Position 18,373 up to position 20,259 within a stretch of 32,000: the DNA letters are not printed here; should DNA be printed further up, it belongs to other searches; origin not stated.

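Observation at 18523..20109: Stand-alone SIR2_2 sirtuin-like protein with an uncharacterised 240-aa C-terminal domain: candidate single-gene anti-phage NADase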

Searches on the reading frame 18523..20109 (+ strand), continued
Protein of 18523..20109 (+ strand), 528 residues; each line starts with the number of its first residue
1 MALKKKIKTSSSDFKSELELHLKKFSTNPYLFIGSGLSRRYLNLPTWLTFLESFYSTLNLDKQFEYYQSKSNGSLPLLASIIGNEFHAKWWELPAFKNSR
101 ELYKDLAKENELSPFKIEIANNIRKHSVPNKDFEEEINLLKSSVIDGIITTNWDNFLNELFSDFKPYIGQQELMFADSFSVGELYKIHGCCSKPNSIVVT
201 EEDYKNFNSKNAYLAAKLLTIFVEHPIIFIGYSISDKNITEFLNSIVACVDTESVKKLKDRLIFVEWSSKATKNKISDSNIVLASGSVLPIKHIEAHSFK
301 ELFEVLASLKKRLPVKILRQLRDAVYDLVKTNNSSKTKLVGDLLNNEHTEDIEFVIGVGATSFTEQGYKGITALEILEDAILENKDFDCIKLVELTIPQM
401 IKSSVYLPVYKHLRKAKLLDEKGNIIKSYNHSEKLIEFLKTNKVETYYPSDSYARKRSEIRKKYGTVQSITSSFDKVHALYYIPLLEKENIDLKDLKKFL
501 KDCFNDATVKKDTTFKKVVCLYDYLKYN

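Call 21: search_protein_families(library=pfam, proteins=[L008:7193-8653:+, L030:19468-20286:+, L008:8653-9990:+, L045:4295-5212:+, L001:4300-6705:+, L013:8129-9748:-, L017:12711-13781:-, L045:11586-12251:-, L030:20288-21421:+, L052:4612-6306:-], max_evalue=0.001)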
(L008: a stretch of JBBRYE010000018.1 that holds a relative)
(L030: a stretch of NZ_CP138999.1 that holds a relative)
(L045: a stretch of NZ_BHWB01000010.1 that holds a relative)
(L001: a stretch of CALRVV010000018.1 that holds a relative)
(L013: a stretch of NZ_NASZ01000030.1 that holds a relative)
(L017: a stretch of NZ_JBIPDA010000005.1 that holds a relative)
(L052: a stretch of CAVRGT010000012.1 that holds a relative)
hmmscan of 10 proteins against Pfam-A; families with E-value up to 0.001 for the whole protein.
L008:7193-8653:+ (486 aa): 4 families
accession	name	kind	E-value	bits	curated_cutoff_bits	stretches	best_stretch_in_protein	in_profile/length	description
PF02384.22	N6_Mtase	-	8.4e-68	229.4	20.4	1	140-454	2-307/311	N-6 DNA Methylase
PF07669.17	Eco57I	-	2.9e-09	37.7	25.3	1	249-354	69-171/171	Eco57I restriction-modification methylase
PF12161.14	HsdM_N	-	1.3e-08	36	24.5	1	8-129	5-134/135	HsdM N-terminal domain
PF20473.4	MmeI_Mtase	-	0.00013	21.7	27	0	185-245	22-89/259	MmeI, DNA-methyltransferase domain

L030:19468-20286:+ (272 aa): 5 families
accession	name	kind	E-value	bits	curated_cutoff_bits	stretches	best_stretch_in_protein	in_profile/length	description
PF00106.31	adh_short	-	6.4e-47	160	26.6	1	3-181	1-185/195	short chain dehydrogenase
PF13561.12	adh_short_C2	-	4.4e-33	115.2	27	1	9-182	1-180/236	Enoyl-(Acyl carrier protein) reductase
PF01370.27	Epimerase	-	6.9e-07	29.3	20.9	1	5-132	1-115/240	NAD dependent epimerase/dehydratase family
PF08659.16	KR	-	7.6e-07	29.7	22.6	1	5-155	3-159/180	KR domain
PF13460.12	NAD_binding_10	-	1.7e-06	28.4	27.2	1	9-181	1-149/184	NAD(P)H-binding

L008:8653-9990:+ (445 aa): 1 family
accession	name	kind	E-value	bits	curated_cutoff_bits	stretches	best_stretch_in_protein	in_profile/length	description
PF01420.25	Methylase_S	-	1.8e-12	48.2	22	1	309-423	57-164/168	Type I restriction modification DNA specificity domain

L045:4295-5212:+ (305 aa): 2 families
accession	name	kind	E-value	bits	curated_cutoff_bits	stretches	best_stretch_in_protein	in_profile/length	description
PF12833.13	HTH_18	-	2.4e-19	69.9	33.6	1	219-298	1-80/80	Helix-turn-helix domain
PF00165.29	HTH_AraC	-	2.4e-10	40.7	26.6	1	259-296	2-41/42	Bacterial regulatory helix-turn-helix proteins, AraC family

L001:4300-6705:+ (801 aa): 7 families
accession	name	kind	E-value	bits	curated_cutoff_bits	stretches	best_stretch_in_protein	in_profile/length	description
PF04851.21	ResIII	-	1.7e-45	155.3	22.5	1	172-329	3-163/164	Type III restriction enzyme, res subunit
PF08463.15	EcoEI_R_C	-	2.7e-39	135.3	24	1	646-798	3-163/163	EcoEI R protein C-terminal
PF18766.7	SWI2_SNF2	-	9.3e-23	81.5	26.7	1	176-360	1-187/221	SWI2/SNF2 ATPase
PF00270.35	DEAD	-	2.2e-13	50.7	26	1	183-331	6-163/167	DEAD/DEAH box helicase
PF04313.20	HSDR_N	-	1.9e-09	38.1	25.1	1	57-123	122-196/198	Type I restriction enzyme R protein N terminus (HSDR_N)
PF13588.12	HSDR_N_2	-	2.9e-06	27.8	25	1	37-121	13-98/110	Type I restriction enzyme R protein N terminus (HSDR_N)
PF00271.37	Helicase_C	-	6.6e-05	23.6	23.5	1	415-530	5-110/110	Helicase conserved C-terminal domain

L013:8129-9748:- (539 aa): 4 families
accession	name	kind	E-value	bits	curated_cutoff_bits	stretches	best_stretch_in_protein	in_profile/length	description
PF00005.33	ABC_tran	-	9.7e-37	127.1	25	2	18-182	2-137/137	ABC transporter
PF12848.13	ABC_tran_Xtn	-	4.6e-18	65.5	25.9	1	222-302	2-80/85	ABC transporter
PF13304.12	AAA_21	-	2e-14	54.8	27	0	29-48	1-20/304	AAA domain, putative AbiEii toxin, Type IV TA system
PF02463.25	SMC_N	-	3.7e-11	43.3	40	2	19-216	17-205/220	RecF/RecN/SMC N terminal domain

L017:12711-13781:- (356 aa): 5 families
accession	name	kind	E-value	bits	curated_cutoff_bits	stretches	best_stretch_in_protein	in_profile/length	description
PF01555.25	N6_N4_Mtase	-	5.1e-50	170.9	26.7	1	99-326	1-220/221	DNA methylase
PF00376.29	MerR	-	4.8e-07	29.9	28.2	1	6-43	1-38/38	MerR family regulatory protein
PF13411.12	MerR_1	-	1.2e-06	29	21.6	1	5-52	1-47/69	MerR HTH family regulatory protein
PF12728.13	HTH_17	-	1.3e-06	28.9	27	1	4-48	1-43/51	Helix-turn-helix domain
PF03602.21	Cons_hypoth95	-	6.4e-05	23.1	24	0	80-113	94-128/182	Conserved hypothetical protein 95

L045:11586-12251:- (221 aa): 1 family
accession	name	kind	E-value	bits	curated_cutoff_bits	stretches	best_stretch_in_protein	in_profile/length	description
PF00589.27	Phage_integrase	-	4.8e-14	52.9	27.1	1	64-204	27-170/172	Phage integrase family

L030:20288-21421:+ (377 aa): 3 families
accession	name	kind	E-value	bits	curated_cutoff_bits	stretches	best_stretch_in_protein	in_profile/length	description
PF12706.13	Lactamase_B_2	-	6.3e-46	156.9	27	1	128-324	2-200/200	Beta-lactamase superfamily domain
PF13483.12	Lactamase_B_3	-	2.6e-15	57.2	24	1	112-323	2-160/160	Beta-lactamase superfamily domain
PF00753.33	Lactamase_B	-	5e-07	30.3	22.7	1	114-176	3-56/196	Metallo-beta-lactamase superfamily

L052:4612-6306:- (564 aa): 2 families
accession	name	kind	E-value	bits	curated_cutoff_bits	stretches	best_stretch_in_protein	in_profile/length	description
PF00239.26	Resolvase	-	4.2e-24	85.7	23.3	1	5-152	2-143/145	Resolvase, N terminal domain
PF07508.19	Recombinase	-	5.9e-22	78.3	21.1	1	189-305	1-101/102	Recombinase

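Call 23: search_protein_families(library=padloc, alignment_id=A2, max_evalue=0.00001)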
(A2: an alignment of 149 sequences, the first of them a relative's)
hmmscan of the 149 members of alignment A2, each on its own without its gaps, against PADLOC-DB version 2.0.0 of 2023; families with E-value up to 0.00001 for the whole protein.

A. member 1, L001:8681-9991:+ (436 aa): 92 families (the best 25 are shown)
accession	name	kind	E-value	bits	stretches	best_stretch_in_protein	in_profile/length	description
PDLC03179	Specificity_I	-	2.1e-70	236.3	1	174-434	326-588/589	Type I specificity subunit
PDLC03076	Specificity_I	-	3.8e-51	172.8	1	39-411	114-486/488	Type I specificity subunit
PDLC03169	Specificity_I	-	1.2e-47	161.3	2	237-435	216-416/461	Type I specificity subunit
PDLC03127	Specificity_I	-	4.8e-47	159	2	233-434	243-449/571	Type I specificity subunit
PDLC03079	Specificity_I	-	4.2e-46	156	3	246-435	252-444/470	Type I specificity subunit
PDLC03196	Specificity_I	-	2.5e-45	152.9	2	264-434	417-586/792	Type I specificity subunit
PDLC03189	Specificity_I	-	1.9e-44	150.3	2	236-435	215-414/459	Type I specificity subunit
PDLC03162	Specificity_I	-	3.1e-41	139.6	2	238-428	4-191/431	Type I specificity subunit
PDLC03148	Specificity_I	-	2.9e-39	133.1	1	28-431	62-450/453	Type I specificity subunit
PDLC03109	Specificity_I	-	2.7e-38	129.9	2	237-434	290-493/591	Type I specificity subunit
PDLC03171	Specificity_I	-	1.3e-37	127.7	2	238-401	396-565/653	Type I specificity subunit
PDLC03105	Specificity_I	-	4.4e-35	120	2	237-418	233-415/448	Type I specificity subunit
PDLC03072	Specificity_I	-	1.3e-34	118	2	237-418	232-417/448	Type I specificity subunit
PDLC03129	Specificity_I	-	2.1e-34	117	1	3-157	5-163/431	Type I specificity subunit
PDLC03073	Specificity_I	-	1.1e-32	111.8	2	237-420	13-199/437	Type I specificity subunit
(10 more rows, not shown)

B. families by the number of members that match (of 149 scanned): 462 families (the first 25 are shown)
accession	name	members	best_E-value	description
PDLC04134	mad2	5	1.2e-58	mads_2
PDLC04135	mad3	5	7.6e-44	mads_3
PDLC02914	ATPase-Toprim_I-B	5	1.6e-26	-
PDLC02980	AriA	5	1e-21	-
PDLC03878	NsnB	5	1.9e-20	-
PDLC03624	REase_MTase_IIG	5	3.6e-14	Type IIG restriction enzyme-methyltransferase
PDLC03021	MTase_I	4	7e-88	Type I methyltransferase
PDLC02979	AriA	4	5.6e-80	-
PDLC03179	Specificity_I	4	2.1e-70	Type I specificity subunit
PDLC03076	Specificity_I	4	3.8e-51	Type I specificity subunit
PDLC03169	Specificity_I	4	1.2e-48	Type I specificity subunit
PDLC03127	Specificity_I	4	4.8e-47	Type I specificity subunit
PDLC03079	Specificity_I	4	4.2e-46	Type I specificity subunit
PDLC03089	Specificity_I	4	4e-45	Type I specificity subunit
PDLC03189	Specificity_I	4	1.9e-44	Type I specificity subunit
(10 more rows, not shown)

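Call 24: search_protein_families(library=pfam, alignment_id=A2, max_evalue=0.00001)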
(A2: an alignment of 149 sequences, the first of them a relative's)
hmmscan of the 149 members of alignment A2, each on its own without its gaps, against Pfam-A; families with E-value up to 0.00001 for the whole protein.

A. member 1, L001:8681-9991:+ (436 aa): 1 family
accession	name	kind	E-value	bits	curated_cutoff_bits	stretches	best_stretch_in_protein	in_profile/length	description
PF01420.25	Methylase_S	-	4.3e-23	82.8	22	1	239-417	1-164/168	Type I restriction modification DNA specificity domain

B. families by the number of members that match (of 149 scanned): 133 families (the first 25 are shown)
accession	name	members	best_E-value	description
PF13304.12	AAA_21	5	6.1e-22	AAA domain, putative AbiEii toxin, Type IV TA system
PF13175.12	AAA_15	4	3.6e-92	AAA ATPase domain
PF07669.17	Eco57I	4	1.3e-42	Eco57I restriction-modification methylase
PF01381.28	HTH_3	4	2.3e-12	Helix-turn-helix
PF02463.25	SMC_N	4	3.7e-11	RecF/RecN/SMC N terminal domain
PF13560.12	HTH_31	4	9.2e-10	Helix-turn-helix domain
PF20473.4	MmeI_Mtase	3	5.9e-104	MmeI, DNA-methyltransferase domain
PF02384.22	N6_Mtase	3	1.4e-69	N-6 DNA Methylase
PF01420.25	Methylase_S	3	2.7e-40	Type I restriction modification DNA specificity domain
PF12844.13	HTH_19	3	3.3e-06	Helix-turn-helix domain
PF09823.15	DUF2357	2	2.1e-45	Domain of unknown function (DUF2357)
PF00005.33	ABC_tran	2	9.7e-37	ABC transporter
PF04411.18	PDDEXK_7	2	4.8e-32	PD-(D/E)XK nuclease superfamily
PF00589.27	Phage_integrase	2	7.4e-20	Phage integrase family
PF06114.19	Peptidase_M78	2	1.1e-18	IrrE N-terminal-like domain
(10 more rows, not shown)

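Call 25: fold_search(model_id=the predicted structure, library=pdb)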
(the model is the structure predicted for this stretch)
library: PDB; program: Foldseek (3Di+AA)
matches with E <= 10: 301; with E <= 0.001: 87
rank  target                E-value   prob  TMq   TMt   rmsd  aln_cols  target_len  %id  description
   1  9v12_i                3.6e-08  1.00  0.31  0.55   8.3       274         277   18  Helical structure of KomBCMUT in complex with dITP and NAD (released 2025-12-24)
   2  9v0g_E                6.9e-08  1.00  0.31  0.55   8.1       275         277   19  Helical structure of KomBC Complex (released 2025-12-17)
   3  8btp_A                8.8e-08  1.00  0.36  0.40  20.2       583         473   14  Helical structure of BcThsA in complex with 1''-3'gc(etheno)ADPR (released 2024-02-21)
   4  8bto_A                1.9e-07  1.00  0.36  0.40  20.2       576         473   14  Helical structure of BcThsA in complex with 1''-3'gcADPR (released 2024-02-21)
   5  8wya_A                1.9e-07  1.00  0.33  0.21  20.6       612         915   14  Cryo-EM structure of DSR2-tube complex (released 2024-04-10)
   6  8wkn_B                2.0e-07  1.00  0.34  0.20  19.7       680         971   13  Cryo-EM structure of DSR2-DSAD1 (released 2024-05-01)
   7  8wyb_B                2.3e-07  1.00  0.33  0.20  21.0       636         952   13  Cryo-EM structure of DSR2 (H171A)-tube-NAD+ complex (released 2024-04-10)
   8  8k9a_D                2.6e-07  1.00  0.34  0.20  21.3       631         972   14  Cryo-EM structure of DSR2-DSAD1 state 2 (released 2024-05-01)
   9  8wy8_C                2.8e-07  1.00  0.37  0.22  20.6       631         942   14  Cryo-EM structure of DSR2 apo complex (released 2024-04-10)
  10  8wyb_A                3.2e-07  1.00  0.35  0.21  17.3       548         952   14  Cryo-EM structure of DSR2 (H171A)-tube-NAD+ complex (released 2024-04-10)
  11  6lhx_A                3.2e-07  1.00  0.33  0.37  20.2       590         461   13  Crystal structure of ThsA (released 2020-06-24)
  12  6lhx_C                3.6e-07  1.00  0.33  0.37  20.3       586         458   13  Crystal structure of ThsA (released 2020-06-24)
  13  8wye_E                4.2e-07  1.00  0.32  0.56   7.1       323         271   17  Cryo-EM structure of DSR2-DSAD1 (partial) complex (released 2024-04-10)
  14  8wy8_A                4.4e-07  1.00  0.33  0.20  21.0       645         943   12  Cryo-EM structure of DSR2 apo complex (released 2024-04-10)
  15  8wc0_B                4.6e-07  1.00  0.32  0.34   8.5       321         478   16  Crystal structure of EcThsA (released 2024-09-18)
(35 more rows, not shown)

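Call 35: search_dna_similar(query=window:18523-20109:+, collection=plasmids, mode=protein, max_rows=15)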
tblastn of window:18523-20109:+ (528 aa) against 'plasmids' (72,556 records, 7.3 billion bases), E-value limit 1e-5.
Records with a match: 249; places in all: 261; records where one place covers at least 80% of the query: 5.
Best place of each record, by identity: <60% 249.
By first word of the organism name: Bacillus 106; Escherichia 82; Rhizobium 9; Vibrio 7; Rhodococcus 3; Acinetobacter 2; Pantoea 2; Stenotrophomonas 2; Photobacterium 2; Proteus 2; and 29 more.
By predicted mobility (MOB-suite, as given by PLSDB): non-mobilizable 112; conjugative 110; mobilizable 27.
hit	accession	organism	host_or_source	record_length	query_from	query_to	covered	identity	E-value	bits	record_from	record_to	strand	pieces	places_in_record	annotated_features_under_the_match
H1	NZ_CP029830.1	Azospirillum ramasamyi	single cell,Cow dung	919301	17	464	85%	41.8%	2e-107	359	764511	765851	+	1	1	SIR2 family protein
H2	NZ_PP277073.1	Bacillus cereus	-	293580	12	491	91%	37.2%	1e-95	325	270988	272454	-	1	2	SIR2 family protein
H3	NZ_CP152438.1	Bacillus sp. BR3(2024)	-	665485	12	491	91%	36.8%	6e-97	329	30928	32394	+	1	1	SIR2 family protein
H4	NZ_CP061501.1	Roseicitreum antarcticum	Intertidal sediment,Sandy intertidal ...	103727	12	447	83%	37.9%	1e-89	308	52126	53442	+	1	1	SIR2 family protein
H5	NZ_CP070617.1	Rhodococcus pseudokoreensis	cell culture,rhizosphere of apple ...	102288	11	482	89%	34.9%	2e-82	287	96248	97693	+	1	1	SIR2 family protein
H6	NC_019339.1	Arthrobacter sp. J3.49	heavy aromatic hydrocarbon contaminated ...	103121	18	425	77%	39.8%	2e-84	293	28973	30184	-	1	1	SIR2 family protein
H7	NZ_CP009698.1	Bacillus anthracis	human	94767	13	421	77%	39.4%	6e-81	328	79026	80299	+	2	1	SIR2 family protein | hypothetical protein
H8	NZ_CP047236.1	Gordonia sp. JH63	Homo sapiens,whole organism,skin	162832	18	435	79%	38.4%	1e-90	311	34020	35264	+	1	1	SIR2 family protein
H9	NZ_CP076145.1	Bacillus anthracis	cattle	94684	13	421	77%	39.2%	2e-95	325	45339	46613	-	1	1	SIR2 family protein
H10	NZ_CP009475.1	Bacillus anthracis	cat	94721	13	421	77%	39.2%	2e-95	325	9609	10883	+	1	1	SIR2 family protein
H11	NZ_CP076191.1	Bacillus anthracis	-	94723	13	421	77%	39.2%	2e-95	325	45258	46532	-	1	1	SIR2 family protein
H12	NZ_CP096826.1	Bacillus anthracis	tissue sample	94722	13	421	77%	39.2%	2e-95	325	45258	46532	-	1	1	SIR2 family protein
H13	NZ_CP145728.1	Bacillus anthracis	-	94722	13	421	77%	39.2%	2e-95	325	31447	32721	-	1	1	SIR2 family protein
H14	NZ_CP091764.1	Bacillus anthracis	Homo sapiens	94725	13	421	77%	39.2%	2e-95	325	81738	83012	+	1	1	SIR2 family protein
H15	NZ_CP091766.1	Bacillus anthracis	pXO1 plasmid-cured derivative of pNO2 ...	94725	13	421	77%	39.2%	2e-95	325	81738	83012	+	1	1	SIR2 family protein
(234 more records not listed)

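Call 36: search_dna_similar(query=window:18523-20109:+, collection=phages, mode=protein, max_rows=15)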
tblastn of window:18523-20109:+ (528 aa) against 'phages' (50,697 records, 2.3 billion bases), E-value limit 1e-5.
Records with a match: 10; places in all: 10; records where one place covers at least 80% of the query: 1.
Best place of each record, by identity: <60% 10.
By first word of the organism name: Lactococcus 4; Streptococcus 3; Bacillus 1; Mycolicibacterium 1; Bacteriophage 1.
By host as written in the record: - 4; Bacillus cereus 1; Mycolicibacterium smegmatis MTCC 994 1; Lactococcus lactis 1; Streptococcus vestibularis SVE8 1; Streptococcus pneumoniae 20/4 1; Streptococcus gallolyticus gallolyticus_TX20005 1.
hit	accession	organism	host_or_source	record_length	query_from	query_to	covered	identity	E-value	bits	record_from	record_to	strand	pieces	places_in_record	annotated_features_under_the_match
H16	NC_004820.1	Bacillus phage phBC6A51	Bacillus cereus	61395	21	528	96%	39.5%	7e-100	336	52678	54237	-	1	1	hypothetical protein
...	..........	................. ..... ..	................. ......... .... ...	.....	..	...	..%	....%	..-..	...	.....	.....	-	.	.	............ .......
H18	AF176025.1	Lactococcus phage BK5-T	-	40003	29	282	48%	35.6%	9e-24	112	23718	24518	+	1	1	unknown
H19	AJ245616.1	Lactococcus phage BK5-T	-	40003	29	282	48%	35.6%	9e-24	112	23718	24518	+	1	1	hypothetical protein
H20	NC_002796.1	Lactococcus phage BK5-T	Lactococcus lactis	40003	29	282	48%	35.6%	9e-24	112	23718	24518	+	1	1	hypothetical protein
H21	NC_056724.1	Lactococcus phage BK5-T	-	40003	29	282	48%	35.6%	9e-24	112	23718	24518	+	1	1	hypothetical protein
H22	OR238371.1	Streptococcus phage SVep1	Streptococcus vestibularis SVE8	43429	29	331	57%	27.5%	1e-27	124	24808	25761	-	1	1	hypothetical protein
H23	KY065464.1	Streptococcus phage IPP23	Streptococcus pneumoniae 20/4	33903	29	331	57%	26.6%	1e-27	123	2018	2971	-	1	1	hypothetical protein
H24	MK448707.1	Streptococcus phage Javan227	Streptococcus gallolyticus ...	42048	29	269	46%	32.7%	2e-29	129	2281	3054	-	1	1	hypothetical protein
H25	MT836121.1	Bacteriophage sp.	human fecal samples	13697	22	211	36%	40.1%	4e-31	134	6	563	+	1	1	record has no annotation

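Call 48: find_encoding_contigs(protein=window:18523-20109:+, flank=10000, max_places=4)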
Protein window:18523-20109:+ (528 aa): 2 contigs read that carry it; 1 place shown.
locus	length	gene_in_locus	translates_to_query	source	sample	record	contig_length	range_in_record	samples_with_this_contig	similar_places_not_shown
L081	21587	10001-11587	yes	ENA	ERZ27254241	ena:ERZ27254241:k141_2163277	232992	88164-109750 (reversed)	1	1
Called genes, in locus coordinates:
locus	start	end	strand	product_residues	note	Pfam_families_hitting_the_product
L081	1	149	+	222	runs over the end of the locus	PF13847:Methyltransf_31, PF02390:Methyltransf_4, PF13649:Methyltransf_25 (weak)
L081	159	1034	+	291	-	PF10672:Methyltrans_SAM (weak), PF03602:Cons_hypoth95 (weak)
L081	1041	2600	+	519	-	PF04932:Wzy_C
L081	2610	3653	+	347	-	PF13439:Glyco_transf_4, PF00534:Glycos_transf_1, PF13692:Glyco_trans_1_4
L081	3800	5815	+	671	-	PF05649:Peptidase_M13_N, PF01431:Peptidase_M13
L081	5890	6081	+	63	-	-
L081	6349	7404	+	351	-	PF19300:BPD_transp_1_N, PF00528:BPD_transp_1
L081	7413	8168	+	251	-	PF00121:TIM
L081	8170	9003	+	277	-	PF06325:PrmA, PF01728:FtsJ (weak), PF05175:MTS, PF13489:Methyltransf_23, PF13847:Methyltransf_31, PF08241:Methyltransf_11, PF08242:Methyltransf_12, PF13649:Methyltransf_25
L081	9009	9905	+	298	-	PF19783:DUF6268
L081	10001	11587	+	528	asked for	PF13289:SIR2_2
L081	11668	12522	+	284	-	PF02498:Bro-N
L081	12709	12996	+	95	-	PF01541:GIY-YIG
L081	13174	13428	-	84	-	PF12728:HTH_17 (weak)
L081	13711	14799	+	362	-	-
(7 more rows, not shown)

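Call 63: search_protein_families(library=phrogs, proteins=[window:18523-20109:+], max_evalue=0.01)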
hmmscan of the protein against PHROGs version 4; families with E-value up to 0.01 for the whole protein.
window:18523-20109:+ (528 aa): 2 families
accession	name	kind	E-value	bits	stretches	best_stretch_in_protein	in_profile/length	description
phrog_2695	-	unknown function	5.9e-128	429.2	1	20-527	5-525/531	-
phrog_7567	-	unknown function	1.7e-12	47.8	1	148-246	117-215/434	-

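Call 69: get_annotated_region(hit=H16, flank=6000)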
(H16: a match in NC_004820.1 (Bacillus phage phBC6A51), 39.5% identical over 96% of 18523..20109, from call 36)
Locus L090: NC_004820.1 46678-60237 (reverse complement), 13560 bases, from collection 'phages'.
description: Bacillus prophage phBC6A51, complete genome.
organism: Bacillus phage phBC6A51 (NCBI taxid 225725)
taxonomy: Viruses; Duplodnaviria; Heunggongvirae; Uroviricota; Caudoviricetes
host: Bacillus cereus; source: -; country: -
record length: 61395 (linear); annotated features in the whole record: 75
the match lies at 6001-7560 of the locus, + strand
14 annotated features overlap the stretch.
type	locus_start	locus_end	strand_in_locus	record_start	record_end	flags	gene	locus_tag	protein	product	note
CDS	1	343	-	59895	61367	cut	-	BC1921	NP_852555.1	Site-specific recombinase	-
CDS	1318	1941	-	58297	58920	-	-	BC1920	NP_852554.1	hypothetical protein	-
CDS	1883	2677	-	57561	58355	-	-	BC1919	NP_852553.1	hypothetical protein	-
CDS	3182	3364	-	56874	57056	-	-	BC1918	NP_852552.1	hypothetical protein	-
CDS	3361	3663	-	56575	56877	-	-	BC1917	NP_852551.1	hypothetical protein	-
CDS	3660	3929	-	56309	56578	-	-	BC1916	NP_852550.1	hypothetical protein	-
CDS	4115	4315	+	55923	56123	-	-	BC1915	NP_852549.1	Transcriptional regulator, PBSX family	-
CDS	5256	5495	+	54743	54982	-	-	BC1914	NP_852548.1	hypothetical protein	-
CDS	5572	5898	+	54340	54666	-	-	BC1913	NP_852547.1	hypothetical protein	-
CDS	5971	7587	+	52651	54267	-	-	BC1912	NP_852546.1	hypothetical protein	-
CDS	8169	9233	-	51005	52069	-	-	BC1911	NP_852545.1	N-acetylmuramoyl-L-alanine amidase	-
CDS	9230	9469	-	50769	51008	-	-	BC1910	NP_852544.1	holin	-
CDS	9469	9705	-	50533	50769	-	-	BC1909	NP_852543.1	XpaF1 protein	-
CDS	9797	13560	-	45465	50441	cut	-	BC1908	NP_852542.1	hypothetical protein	-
